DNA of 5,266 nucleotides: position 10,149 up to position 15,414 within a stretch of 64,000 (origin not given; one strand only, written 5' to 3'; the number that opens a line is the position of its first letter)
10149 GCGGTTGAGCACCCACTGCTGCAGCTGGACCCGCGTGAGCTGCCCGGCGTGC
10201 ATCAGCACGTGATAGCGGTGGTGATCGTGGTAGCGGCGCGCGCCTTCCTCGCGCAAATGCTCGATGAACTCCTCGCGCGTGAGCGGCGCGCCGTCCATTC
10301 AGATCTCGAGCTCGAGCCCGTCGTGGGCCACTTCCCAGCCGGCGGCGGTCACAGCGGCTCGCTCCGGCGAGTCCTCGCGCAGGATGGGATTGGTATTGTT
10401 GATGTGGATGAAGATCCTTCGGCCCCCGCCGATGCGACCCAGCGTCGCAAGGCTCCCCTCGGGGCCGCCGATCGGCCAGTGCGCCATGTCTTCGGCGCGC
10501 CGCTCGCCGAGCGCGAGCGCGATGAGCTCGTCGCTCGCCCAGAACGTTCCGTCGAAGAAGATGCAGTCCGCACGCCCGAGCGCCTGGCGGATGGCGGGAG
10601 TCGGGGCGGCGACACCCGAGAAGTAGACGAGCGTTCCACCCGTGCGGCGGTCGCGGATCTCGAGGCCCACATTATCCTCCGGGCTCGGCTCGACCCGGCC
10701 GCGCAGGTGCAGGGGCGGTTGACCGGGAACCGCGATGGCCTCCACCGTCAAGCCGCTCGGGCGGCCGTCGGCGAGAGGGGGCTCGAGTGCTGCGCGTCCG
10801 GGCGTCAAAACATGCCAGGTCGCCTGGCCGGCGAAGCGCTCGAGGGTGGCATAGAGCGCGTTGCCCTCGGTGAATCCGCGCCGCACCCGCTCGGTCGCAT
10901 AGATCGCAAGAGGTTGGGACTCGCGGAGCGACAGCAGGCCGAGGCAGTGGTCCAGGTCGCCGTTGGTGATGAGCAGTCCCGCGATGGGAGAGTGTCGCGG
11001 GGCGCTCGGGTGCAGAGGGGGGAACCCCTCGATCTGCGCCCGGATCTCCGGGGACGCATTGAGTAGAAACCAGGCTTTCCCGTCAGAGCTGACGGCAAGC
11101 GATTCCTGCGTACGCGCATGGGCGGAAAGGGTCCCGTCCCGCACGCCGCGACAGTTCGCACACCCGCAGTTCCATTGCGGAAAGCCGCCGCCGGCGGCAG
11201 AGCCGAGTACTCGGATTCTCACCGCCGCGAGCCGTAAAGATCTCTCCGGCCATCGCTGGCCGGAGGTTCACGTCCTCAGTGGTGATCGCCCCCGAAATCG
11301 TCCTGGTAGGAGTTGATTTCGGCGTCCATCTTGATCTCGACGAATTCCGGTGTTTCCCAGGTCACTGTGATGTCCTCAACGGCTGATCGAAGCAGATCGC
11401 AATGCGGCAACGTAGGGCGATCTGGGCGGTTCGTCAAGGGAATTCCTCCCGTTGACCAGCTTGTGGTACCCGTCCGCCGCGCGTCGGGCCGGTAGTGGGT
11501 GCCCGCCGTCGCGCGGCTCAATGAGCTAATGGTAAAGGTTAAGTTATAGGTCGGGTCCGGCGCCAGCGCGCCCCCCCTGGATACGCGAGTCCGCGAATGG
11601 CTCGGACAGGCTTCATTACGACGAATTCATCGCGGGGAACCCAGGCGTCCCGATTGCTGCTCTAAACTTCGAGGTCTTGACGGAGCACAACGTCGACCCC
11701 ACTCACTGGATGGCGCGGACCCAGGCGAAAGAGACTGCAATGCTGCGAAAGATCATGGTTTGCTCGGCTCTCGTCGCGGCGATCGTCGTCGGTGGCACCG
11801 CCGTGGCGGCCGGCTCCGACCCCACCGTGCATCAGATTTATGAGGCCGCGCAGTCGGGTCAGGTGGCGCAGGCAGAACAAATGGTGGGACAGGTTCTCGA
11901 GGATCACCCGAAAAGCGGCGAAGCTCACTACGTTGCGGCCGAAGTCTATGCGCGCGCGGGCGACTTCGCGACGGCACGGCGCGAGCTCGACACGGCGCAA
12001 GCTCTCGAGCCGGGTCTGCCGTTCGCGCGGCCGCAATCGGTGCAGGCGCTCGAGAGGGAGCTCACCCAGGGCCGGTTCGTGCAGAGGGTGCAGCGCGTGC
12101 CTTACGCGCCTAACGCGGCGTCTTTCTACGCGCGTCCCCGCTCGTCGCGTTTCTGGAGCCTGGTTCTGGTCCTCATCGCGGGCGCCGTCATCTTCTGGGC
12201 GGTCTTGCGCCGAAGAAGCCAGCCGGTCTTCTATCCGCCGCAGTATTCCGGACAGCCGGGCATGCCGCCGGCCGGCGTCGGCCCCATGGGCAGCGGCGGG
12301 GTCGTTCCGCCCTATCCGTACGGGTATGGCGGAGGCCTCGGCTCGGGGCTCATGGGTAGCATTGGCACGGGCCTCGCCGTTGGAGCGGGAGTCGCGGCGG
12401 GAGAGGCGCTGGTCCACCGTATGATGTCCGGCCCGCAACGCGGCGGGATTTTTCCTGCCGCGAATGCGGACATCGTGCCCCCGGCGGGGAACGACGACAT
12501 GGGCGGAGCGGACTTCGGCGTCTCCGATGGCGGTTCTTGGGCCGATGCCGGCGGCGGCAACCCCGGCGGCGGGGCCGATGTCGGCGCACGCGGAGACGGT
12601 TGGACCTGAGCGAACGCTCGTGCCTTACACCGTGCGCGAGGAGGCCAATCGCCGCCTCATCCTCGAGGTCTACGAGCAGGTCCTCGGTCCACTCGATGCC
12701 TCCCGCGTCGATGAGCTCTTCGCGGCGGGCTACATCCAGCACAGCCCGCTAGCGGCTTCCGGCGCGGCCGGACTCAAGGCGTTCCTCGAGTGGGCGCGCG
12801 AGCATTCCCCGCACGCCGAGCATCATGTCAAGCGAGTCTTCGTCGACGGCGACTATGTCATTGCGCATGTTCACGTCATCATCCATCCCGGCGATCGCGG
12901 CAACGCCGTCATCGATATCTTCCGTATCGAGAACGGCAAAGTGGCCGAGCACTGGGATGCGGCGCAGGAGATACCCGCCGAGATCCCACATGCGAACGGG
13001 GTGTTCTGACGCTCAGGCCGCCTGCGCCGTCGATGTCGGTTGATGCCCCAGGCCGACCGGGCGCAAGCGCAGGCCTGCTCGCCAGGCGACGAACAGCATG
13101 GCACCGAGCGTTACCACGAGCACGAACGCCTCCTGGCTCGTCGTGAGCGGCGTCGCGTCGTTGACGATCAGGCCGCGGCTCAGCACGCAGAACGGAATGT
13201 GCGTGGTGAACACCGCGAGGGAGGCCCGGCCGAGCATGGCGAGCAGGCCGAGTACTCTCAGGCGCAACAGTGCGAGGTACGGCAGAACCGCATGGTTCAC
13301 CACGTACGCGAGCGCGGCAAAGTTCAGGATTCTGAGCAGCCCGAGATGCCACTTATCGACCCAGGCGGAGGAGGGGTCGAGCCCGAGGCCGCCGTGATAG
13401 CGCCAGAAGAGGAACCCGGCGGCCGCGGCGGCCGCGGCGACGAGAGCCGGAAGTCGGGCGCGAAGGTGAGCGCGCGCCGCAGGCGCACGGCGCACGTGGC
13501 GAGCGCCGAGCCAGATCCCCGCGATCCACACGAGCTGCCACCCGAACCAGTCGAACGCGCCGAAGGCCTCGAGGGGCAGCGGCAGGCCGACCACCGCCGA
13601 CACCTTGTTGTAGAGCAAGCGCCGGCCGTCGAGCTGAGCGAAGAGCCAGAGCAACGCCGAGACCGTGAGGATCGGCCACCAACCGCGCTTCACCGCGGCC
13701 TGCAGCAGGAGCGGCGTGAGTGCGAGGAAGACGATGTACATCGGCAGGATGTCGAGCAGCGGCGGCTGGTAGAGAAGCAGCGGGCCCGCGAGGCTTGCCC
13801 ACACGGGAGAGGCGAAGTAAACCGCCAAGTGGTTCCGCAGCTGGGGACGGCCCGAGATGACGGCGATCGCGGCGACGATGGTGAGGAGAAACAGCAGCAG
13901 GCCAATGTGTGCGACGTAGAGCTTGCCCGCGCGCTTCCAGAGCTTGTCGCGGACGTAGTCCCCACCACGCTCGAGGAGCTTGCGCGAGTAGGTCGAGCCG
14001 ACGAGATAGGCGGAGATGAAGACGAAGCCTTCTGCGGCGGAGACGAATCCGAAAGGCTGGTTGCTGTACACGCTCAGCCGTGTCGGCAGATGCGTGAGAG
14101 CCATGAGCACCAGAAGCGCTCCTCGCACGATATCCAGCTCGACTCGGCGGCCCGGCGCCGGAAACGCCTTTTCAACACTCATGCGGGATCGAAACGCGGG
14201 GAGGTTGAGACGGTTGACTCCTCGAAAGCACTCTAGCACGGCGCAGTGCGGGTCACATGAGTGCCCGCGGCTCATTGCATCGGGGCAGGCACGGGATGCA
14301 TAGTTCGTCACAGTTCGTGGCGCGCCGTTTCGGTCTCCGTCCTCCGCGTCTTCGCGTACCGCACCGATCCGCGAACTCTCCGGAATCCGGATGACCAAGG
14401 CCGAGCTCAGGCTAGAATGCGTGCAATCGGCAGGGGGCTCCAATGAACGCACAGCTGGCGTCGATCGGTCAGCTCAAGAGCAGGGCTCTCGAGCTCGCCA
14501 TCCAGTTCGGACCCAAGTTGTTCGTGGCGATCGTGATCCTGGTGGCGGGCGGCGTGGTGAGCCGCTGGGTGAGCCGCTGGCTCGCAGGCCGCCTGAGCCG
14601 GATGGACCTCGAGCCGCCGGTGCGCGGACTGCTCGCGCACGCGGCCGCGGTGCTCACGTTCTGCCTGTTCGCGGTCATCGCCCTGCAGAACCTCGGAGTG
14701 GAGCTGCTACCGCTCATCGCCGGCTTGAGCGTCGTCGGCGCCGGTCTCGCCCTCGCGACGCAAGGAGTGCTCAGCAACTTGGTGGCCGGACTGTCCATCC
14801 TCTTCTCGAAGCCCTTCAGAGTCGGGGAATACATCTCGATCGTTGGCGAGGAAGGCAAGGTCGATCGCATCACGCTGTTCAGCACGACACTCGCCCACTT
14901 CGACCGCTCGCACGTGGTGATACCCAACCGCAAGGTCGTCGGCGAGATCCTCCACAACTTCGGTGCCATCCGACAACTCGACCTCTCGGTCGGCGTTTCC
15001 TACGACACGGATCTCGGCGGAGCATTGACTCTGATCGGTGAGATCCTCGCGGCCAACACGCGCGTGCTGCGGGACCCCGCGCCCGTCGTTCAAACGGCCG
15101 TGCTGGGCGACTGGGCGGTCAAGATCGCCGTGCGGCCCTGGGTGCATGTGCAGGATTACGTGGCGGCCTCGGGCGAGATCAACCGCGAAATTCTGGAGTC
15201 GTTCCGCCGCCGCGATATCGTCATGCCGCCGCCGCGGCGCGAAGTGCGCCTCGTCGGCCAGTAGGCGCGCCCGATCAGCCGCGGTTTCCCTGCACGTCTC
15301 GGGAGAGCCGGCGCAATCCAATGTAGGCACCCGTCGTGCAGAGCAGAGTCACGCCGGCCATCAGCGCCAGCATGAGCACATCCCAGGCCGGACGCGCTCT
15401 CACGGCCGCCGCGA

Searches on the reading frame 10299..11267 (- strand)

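Call 80: search_protein_families(library=pfam, proteins=[window:10299-11267:-], max_evalue=0.001)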
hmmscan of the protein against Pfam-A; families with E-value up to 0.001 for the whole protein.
window:10299-11267:- (322 aa): 1 family
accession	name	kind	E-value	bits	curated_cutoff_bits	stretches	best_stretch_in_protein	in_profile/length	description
PF12706.13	Lactamase_B_2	-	5.6e-30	104.9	27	1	66-289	2-200/200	Beta-lactamase superfamily domain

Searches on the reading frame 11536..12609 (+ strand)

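Call 80: search_protein_families(library=pfam, proteins=[window:11536-12609:+], max_evalue=0.001)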
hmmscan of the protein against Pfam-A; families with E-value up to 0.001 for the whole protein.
window:11536-12609:+ (357 aa): 4 families
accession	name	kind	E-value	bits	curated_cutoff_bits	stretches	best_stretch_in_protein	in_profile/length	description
PF14559.12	TPR_19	-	2.4e-08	34.6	25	1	105-160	2-57/68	Tetratricopeptide repeat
PF13432.12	TPR_16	-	6.5e-07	30.1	32.7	1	103-160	6-63/65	Tetratricopeptide repeat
PF13428.12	TPR_14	-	3.1e-05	24.7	23.5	0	129-165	2-38/44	Tetratricopeptide repeat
PF07721.20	TPR_4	-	0.00028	21.6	27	1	129-152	2-25/26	Tetratricopeptide repeat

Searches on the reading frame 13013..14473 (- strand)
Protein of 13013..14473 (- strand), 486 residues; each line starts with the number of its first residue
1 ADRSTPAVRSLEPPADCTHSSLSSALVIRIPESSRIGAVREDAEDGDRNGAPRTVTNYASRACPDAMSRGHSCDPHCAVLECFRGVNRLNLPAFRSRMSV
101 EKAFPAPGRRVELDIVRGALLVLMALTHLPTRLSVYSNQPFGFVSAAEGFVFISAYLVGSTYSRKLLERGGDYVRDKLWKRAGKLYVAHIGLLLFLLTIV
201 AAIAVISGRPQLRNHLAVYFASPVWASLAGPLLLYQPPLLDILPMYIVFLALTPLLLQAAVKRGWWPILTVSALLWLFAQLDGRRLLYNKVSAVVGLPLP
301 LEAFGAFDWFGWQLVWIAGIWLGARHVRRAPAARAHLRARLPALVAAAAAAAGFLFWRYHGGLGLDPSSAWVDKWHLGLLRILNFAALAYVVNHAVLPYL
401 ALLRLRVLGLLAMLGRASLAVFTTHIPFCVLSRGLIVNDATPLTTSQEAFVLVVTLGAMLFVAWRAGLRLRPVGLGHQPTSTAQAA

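Call 80: search_protein_families(library=pfam, proteins=[window:13013-14473:-], max_evalue=0.001)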
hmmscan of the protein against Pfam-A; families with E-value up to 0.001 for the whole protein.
window:13013-14473:- (486 aa): 2 families
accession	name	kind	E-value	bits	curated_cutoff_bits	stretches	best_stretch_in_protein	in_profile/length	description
PF10129.15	OpgC_C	-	9.6e-66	222.6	21.4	1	109-466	1-353/358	OpgC protein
PF01757.29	Acyl_transf_3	-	2e-13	50.5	31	1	112-462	3-324/326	Acyltransferase domain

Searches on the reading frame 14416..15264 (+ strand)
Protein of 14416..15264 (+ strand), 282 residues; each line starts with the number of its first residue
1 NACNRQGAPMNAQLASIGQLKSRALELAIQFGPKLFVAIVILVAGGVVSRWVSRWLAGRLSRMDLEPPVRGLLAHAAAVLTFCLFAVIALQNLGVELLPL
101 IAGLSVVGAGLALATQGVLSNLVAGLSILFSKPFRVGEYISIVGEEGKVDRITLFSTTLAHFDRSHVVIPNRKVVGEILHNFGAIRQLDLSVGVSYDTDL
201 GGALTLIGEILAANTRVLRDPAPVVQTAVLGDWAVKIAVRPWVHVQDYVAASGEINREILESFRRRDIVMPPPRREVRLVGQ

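Call 80: search_protein_families(library=pfam, proteins=[window:14416-15264:+], max_evalue=0.001)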
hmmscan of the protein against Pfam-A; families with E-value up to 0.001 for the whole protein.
window:14416-15264:+ (282 aa): 3 families
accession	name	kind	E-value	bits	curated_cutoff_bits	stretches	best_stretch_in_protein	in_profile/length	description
PF00924.24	MS_channel_2nd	-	1.6e-18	67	20.2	1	118-182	2-66/68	Mechanosensitive ion channel, beta-domain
PF21082.3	MS_channel_3rd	-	1.7e-09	38.4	21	1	189-269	2-87/88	Mechanosensitive ion channel MscS, C-terminal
PF05552.17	MS_channel_1st_1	-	1.5e-08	34.8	22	1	24-65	6-47/50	Mechanosensitive ion channel, conserved TM helix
